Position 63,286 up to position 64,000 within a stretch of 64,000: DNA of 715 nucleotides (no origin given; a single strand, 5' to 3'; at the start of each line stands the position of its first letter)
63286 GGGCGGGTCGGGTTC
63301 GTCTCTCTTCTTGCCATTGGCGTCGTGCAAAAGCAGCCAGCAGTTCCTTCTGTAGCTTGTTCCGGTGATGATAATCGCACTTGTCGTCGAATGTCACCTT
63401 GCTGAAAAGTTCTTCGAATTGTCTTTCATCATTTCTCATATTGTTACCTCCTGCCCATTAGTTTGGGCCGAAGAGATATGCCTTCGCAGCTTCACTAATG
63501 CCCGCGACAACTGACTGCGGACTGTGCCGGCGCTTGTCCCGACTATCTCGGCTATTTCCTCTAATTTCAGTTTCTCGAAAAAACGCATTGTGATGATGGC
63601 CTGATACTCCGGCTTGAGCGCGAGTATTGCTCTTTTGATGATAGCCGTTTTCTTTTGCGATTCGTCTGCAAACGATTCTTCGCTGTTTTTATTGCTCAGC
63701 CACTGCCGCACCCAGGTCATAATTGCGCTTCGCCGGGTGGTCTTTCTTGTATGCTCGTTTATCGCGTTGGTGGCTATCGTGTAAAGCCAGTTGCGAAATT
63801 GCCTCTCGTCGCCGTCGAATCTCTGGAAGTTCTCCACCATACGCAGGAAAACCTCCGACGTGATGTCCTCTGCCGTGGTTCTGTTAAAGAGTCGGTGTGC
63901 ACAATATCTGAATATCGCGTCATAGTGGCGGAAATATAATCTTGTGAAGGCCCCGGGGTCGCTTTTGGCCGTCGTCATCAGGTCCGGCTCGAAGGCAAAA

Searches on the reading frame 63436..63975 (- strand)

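Call 68: search_protein_families(library=pfam, proteins=[window:63436-63975:-], max_evalue=0.001)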
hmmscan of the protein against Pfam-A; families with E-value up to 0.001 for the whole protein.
window:63436-63975:- (179 aa): 4 families
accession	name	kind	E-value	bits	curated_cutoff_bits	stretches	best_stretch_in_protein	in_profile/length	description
PF08281.18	Sigma70_r4_2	-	1.2e-15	57.3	25.7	1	112-163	3-54/54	Sigma-70, region 4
PF04542.20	Sigma70_r2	-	1.2e-14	54.3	24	1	13-82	1-71/71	Sigma-70 region 2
PF04545.22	Sigma70_r4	-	2.8e-13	49.6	24.1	1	117-164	2-49/50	Sigma-70, region 4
PF07638.17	Sigma70_ECF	-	3.8e-08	33.9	21.1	1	6-167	15-183/185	ECF sigma factor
